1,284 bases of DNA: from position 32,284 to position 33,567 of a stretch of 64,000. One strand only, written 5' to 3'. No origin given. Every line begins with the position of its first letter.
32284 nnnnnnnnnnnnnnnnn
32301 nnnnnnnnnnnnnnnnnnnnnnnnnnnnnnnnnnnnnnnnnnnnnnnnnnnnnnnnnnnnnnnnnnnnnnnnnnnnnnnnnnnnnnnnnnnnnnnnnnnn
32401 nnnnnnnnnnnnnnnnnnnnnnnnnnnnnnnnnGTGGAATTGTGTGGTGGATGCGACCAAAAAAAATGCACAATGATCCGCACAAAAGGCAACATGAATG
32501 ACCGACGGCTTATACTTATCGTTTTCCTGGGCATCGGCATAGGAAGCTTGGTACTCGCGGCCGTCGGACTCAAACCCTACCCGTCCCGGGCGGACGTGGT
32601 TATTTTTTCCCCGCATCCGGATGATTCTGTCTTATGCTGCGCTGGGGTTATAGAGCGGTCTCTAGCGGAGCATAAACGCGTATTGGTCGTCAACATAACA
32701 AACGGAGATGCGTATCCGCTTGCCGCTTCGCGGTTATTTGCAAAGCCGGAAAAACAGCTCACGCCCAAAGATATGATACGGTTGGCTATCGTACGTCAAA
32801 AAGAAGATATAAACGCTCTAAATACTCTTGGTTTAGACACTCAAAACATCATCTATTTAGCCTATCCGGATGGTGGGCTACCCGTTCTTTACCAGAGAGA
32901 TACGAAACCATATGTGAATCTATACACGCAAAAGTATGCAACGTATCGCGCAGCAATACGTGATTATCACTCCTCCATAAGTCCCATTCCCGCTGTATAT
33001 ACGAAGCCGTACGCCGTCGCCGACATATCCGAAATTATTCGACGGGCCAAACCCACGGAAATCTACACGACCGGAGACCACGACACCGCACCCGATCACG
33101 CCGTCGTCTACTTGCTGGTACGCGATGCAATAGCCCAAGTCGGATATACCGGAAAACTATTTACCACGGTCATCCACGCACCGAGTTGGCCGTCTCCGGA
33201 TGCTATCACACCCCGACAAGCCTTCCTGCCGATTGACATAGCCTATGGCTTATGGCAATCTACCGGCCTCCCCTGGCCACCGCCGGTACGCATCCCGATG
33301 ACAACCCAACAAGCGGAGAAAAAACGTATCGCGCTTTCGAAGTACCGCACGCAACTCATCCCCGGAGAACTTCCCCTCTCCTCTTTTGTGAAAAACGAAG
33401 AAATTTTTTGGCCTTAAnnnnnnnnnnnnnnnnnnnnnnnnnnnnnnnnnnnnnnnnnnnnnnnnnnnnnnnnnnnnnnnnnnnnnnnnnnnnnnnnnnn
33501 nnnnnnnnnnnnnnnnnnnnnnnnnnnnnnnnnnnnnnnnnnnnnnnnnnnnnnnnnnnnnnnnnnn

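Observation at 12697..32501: Exceptional concentration of GT-C-type membrane glycosyltransferases (about nine in 20 kb)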

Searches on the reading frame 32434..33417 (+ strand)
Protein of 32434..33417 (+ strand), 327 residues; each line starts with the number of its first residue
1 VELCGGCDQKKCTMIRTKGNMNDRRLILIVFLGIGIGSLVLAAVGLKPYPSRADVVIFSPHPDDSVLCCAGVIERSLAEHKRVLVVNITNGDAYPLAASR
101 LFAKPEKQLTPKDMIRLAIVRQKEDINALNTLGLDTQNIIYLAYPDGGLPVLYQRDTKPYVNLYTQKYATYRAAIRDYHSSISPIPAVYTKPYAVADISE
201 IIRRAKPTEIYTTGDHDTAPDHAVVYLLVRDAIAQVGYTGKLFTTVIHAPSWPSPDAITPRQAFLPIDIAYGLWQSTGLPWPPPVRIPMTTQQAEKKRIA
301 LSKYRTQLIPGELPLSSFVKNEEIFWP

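Call 6: search_protein_families(library=ncbifam, proteins=[window:32434-33417:+], max_evalue=0.1)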
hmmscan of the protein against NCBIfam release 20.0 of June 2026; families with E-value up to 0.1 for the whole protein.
window:32434-33417:+ (327 aa): 4 families
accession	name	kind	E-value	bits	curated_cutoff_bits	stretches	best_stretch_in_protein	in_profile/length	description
TIGR04001.1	thiol_BshB1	equivalog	1.7e-10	41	182.5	2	53-92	2-41/226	bacillithiol biosynthesis deacetylase BshB1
NF002557.0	PRK02122.1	subfamily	5.9e-09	34.6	384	1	50-92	368-410/653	glucosamine-6-phosphate deaminase-like protein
TIGR03446.1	mycothiol_Mca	equivalog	0.00015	21.5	277.15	1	60-150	8-88/283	mycothiol conjugate amidase Mca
TIGR04000.1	thiol_BshB2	equivalog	0.02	14.6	195.25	1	55-134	3-73/217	bacillithiol biosynthesis deacetylase BshB2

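Call 8: search_protein_families(library=pfam, proteins=[window:32434-33417:+], max_evalue=0.01)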
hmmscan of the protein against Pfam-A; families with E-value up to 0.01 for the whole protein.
window:32434-33417:+ (327 aa): 1 family
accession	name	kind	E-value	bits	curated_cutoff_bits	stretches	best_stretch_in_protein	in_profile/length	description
PF02585.22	PIG-L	-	5.7e-22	79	28.2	1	57-233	2-129/129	GlcNAc-PI de-N-acetylase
